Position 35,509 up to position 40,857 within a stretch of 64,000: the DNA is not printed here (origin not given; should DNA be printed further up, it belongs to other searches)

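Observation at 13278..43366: A 30-kb ECF-sigma/SusCD locus dominated by phosphoesterases: candidate utilisation system for a phosphodiester-linked or phosphorylated glycopolymer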

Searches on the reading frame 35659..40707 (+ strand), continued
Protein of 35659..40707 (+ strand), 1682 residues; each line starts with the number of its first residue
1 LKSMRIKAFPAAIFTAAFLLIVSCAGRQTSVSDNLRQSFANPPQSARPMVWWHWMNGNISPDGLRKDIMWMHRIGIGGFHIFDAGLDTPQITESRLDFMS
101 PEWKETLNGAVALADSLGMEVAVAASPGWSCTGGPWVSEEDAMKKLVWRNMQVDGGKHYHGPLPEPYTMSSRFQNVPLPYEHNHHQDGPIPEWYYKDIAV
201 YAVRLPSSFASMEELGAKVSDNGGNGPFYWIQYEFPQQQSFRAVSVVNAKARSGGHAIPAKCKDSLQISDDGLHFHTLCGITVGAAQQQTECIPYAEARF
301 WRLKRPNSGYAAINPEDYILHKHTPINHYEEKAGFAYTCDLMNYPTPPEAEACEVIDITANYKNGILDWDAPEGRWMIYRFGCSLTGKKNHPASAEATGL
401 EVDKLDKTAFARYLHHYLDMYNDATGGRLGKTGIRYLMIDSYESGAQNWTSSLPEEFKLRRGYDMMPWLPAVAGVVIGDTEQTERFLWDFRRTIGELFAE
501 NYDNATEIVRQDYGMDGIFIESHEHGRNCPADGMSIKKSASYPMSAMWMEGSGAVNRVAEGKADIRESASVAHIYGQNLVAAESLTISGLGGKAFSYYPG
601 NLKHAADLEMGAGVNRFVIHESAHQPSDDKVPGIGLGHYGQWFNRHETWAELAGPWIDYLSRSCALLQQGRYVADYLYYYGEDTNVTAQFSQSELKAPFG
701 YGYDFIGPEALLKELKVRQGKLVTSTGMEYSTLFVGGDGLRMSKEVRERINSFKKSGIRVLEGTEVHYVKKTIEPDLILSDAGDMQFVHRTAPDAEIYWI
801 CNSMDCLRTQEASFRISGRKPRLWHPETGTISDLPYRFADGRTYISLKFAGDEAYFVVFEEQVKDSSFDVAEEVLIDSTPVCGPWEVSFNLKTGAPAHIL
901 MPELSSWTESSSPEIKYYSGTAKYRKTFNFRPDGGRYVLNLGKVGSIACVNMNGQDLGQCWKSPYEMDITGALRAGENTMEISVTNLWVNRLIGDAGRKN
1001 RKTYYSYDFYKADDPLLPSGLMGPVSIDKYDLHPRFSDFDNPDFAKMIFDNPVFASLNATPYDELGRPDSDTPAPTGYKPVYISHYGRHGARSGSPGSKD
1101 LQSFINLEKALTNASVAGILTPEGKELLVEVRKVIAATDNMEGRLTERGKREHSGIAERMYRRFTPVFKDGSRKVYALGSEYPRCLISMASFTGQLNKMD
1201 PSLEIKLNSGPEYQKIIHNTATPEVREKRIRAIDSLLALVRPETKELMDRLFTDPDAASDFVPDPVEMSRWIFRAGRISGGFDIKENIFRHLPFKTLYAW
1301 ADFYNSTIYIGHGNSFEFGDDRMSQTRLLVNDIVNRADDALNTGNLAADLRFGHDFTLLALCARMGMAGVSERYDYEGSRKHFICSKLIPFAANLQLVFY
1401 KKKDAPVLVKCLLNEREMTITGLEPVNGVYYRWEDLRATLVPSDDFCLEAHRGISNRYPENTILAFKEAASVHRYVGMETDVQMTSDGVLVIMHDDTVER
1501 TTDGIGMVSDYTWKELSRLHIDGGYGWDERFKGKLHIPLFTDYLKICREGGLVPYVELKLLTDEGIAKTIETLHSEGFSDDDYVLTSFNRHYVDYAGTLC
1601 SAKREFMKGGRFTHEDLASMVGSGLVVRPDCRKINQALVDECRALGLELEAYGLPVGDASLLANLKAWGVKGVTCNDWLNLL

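Call 12: find_encoding_contigs(protein=P0030, flank=10000, max_places=2)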
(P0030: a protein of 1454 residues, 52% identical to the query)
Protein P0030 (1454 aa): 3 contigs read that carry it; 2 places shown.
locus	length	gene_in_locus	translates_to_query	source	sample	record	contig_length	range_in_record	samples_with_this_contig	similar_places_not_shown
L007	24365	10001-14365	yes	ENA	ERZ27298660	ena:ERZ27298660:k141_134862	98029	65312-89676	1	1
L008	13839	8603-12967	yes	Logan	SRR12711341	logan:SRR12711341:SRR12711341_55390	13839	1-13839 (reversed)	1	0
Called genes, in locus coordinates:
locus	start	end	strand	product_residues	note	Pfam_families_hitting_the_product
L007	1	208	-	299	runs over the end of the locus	PF26182:Ig_NUP210_5th (faint), PF26918:Ig_Eae (faint), PF22359:Big-like (faint), PF02368:Big_2, PF21461:HL_N-beta (faint), PF02368:Big_2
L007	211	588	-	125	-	-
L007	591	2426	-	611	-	PF14322:SusD-like_3, PF07980:SusD_RagB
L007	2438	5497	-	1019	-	PF13620:CarboxypepD_reg, PF13715:CarbopepD_reg_2, PF07715:Plug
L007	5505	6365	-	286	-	PF02265:S1-P1_nuclease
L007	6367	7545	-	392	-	PF14307:Glyco_tran_WbsX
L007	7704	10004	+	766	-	PF00933:Glyco_hydro_3, PF01915:Glyco_hydro_3_C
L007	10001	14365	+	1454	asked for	PF00328:His_Phos_2 (faint), PF17132:Glyco_hydro_106, PF00754:F5_F8_type_C (weak), PF17132:Glyco_hydro_106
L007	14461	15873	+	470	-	PF00370:FGGY_N, PF02782:FGGY_C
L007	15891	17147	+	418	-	PF06134:RhaA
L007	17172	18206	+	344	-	PF06379:RhaT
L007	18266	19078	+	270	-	PF00596:Aldolase_II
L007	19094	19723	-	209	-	-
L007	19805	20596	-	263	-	PF00106:adh_short, PF08659:KR, PF13561:adh_short_C2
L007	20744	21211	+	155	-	PF03449:GreA_GreB_N, PF01272:GreA_GreB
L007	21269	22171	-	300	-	PF01545:Cation_efflux, PF16916:ZT_dimer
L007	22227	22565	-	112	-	PF28474:DUF8412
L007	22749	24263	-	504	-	PF12450:vWF_A, PF00092:VWA, PF13519:VWA_2, PF13768:VWA_3, PF12034:YfbK_C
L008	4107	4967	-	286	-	PF02265:S1-P1_nuclease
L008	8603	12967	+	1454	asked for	PF00328:His_Phos_2 (faint), PF17132:Glyco_hydro_106, PF00754:F5_F8_type_C (weak), PF17132:Glyco_hydro_106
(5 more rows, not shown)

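Call 19: find_related_loci(query=window:35668-40707:+, collection=genome_contigs, flank=10000)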
Query window:35668-40707:+ (1679 aa) in genome_contigs; peptide patterns used: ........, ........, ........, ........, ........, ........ (x = any residue, [..] = any of these).
74 stretches matched a pattern; 63 encode a relative of the query (tblastn E <= 1e-3); 63 distinct loci.
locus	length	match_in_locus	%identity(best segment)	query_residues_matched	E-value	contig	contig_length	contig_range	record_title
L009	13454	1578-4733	63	10-1024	0e+0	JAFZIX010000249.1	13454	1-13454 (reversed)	MAG: Bacteroidales bacterium isolate RGIG7808 Water_buffalos_Reticulum-1__c632290, whole genome shotgun sequence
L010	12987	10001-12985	66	10-968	0e+0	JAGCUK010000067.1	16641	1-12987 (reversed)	MAG: Bacteroidales bacterium isolate RGIG10132 Yak_Rumen-4__c1582021, whole genome shotgun sequence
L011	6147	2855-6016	62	14-1026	0e+0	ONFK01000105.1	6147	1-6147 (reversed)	uncultured Bacteroidales bacterium isolate RUG257 genome assembly, contig: scaffold_8804, whole genome shotgun sequence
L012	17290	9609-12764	61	11-1024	0e+0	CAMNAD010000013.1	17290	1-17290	MAG: uncultured Bacteroidales bacterium isolate SRR873598_bin.64_metaWRAP_v1.3_MAG genome assembly, contig: NODE.6489_le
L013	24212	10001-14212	52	24-1441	0e+0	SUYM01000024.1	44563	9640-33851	MAG: Bacteroidales bacterium isolate SIG150 NODE_4712_length_44563_cov_7.345891, whole genome shotgun sequence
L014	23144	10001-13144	52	16-1024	0e+0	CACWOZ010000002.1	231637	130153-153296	MAG: uncultured Bacteroidia bacterium isolate RUG10780 genome assembly, contig: RUG10780_asm_2, whole genome shotgun seq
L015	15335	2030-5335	43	10-1024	0e+0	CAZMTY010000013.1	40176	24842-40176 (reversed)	MAG TPA_asm: uncultured Muribaculaceae bacterium isolate SRP141132_co2_287 genome assembly, contig: NODE_450_length_4017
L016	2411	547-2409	67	16-599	0e+0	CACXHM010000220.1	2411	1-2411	MAG: uncultured Bacteroidia bacterium isolate RUG11258 genome assembly, contig: RUG11258_asm_220, whole genome shotgun s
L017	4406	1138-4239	43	9-1024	0e+0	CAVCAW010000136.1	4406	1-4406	Bacteroidaceae bacterium isolate H07626-L1_cleanbin_000017 genome assembly, contig: Spades_H07626-L1_contig_11020, whole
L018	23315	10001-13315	42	30-1033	0e+0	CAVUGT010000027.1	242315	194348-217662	MAG: Terriglobia bacterium isolate MFD02134.bin.3.166 genome assembly, contig: contig_61836, whole genome shotgun sequen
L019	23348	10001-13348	42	12-1026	0e+0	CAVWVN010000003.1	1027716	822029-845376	MAG: Terriglobia bacterium isolate MFD00822.bin.1.51 genome assembly, contig: contig_30987, whole genome shotgun sequenc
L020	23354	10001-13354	41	10-1026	0e+0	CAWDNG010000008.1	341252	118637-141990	MAG: Terriglobia bacterium isolate MFD04944.bin.3.100 genome assembly, contig: contig_48657, whole genome shotgun sequen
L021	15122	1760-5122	41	1-1026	0e+0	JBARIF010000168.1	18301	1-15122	MAG: Terriglobales bacterium isolate MFD06124_ilm_asm_bin8 k127_105164, whole genome shotgun sequence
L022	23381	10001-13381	39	2-1026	0e+0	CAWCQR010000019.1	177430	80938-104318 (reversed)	MAG: Terriglobia bacterium isolate MFD09368.bin.1.27 genome assembly, contig: contig_54380, whole genome shotgun sequenc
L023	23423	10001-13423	40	2-1038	0e+0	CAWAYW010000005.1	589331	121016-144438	MAG: Terriglobia bacterium isolate MFD05513.bin.1.32 genome assembly, contig: contig_19244, whole genome shotgun sequenc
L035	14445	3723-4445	58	1438-1678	5e-76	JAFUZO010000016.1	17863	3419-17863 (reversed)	MAG: Bacteroidales bacterium isolate RGIG4969 Roe_deer_Rumen-4__c54875, whole genome shotgun sequence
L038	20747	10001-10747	55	1432-1678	2e-73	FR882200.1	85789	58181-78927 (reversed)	Bacteroides sp. CAG:709 genomic scaffold, scf114, whole genome shotgun sequence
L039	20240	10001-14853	54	1043-1678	7e-73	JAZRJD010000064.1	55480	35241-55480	MAG: Alistipes sp. isolate T1900045469_YK20190160.MAGScoT_cleanbin_000043 SGB_7228_k141_2644828, whole genome shotgun se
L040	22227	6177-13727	55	1043-1678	2e-72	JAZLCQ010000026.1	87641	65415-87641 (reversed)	MAG: Alistipes sp. isolate T1900045048_TC20190041.MAGScoT_cleanbin_000034 SGB_4511_k141_2868304, whole genome shotgun se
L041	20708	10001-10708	56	1442-1678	2e-72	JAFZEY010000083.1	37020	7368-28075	MAG: Alistipes sp. isolate RGIG7705 Water_buffalos_Rectum-3__c220127, whole genome shotgun sequence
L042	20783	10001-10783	51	1409-1678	5e-72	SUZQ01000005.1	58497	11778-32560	MAG: Rikenellaceae bacterium isolate SIG180 NODE_12584_length_58497_cov_5.080881, whole genome shotgun sequence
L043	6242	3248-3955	57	1443-1678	5e-72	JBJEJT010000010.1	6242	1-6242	MAG: Candidatus Cryptobacteroides sp. isolate PUUB37_bin.038 NODE_10270_length_6242_cov_4.507839, whole genome shotgun s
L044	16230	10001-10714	55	1442-1678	9e-72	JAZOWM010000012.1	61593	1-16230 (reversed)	MAG: Alistipes sp. isolate T1900045522_YK20190216.MAGScoT_cleanbin_000026 SGB_7651_k141_2495226, whole genome shotgun se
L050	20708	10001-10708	55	1443-1678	8e-69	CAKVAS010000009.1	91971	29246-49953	MAG: uncultured Bacteroidales bacterium isolate REFINED_METABAT215_TOP10_CONTIGS_1500_ASSEMBLY_K77_MERGED__Hadza_MoBio_h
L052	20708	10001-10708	55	1443-1678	9e-69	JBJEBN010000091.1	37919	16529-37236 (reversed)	MAG: Candidatus Cryptobacteroides sp. isolate LOHA37_bin.050 NODE_454_length_37919_cov_10.851653, whole genome shotgun s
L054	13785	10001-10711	54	1442-1678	2e-68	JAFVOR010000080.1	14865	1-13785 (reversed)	MAG: Alistipes sp. isolate RGIG5255 Sheep_Colon-1__c595220, whole genome shotgun sequence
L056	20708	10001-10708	55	1443-1678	4e-68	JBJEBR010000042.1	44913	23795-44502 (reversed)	MAG: Candidatus Cryptobacteroides sp. isolate PUUB45_bin.054 NODE_412_length_44913_cov_32.748540, whole genome shotgun s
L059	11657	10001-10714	53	1442-1678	1e-66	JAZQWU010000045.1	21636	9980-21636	MAG: Alistipes sp. isolate T1900045164_TC20190158.MAGScoT_cleanbin_000032 SGB_5107_k141_1669956, whole genome shotgun se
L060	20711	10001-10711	54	1442-1678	4e-66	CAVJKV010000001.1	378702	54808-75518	Oscillibacter sp. isolate H07654-L1_cleanbin_000003 genome assembly, contig: Spades_H07654-L1_contig_2, whole genome sho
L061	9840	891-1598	55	1443-1678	8e-66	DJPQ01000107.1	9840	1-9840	MAG TPA_asm: Bacteroidales bacterium UBA6408 UBA6408_contig_4659, whole genome shotgun sequence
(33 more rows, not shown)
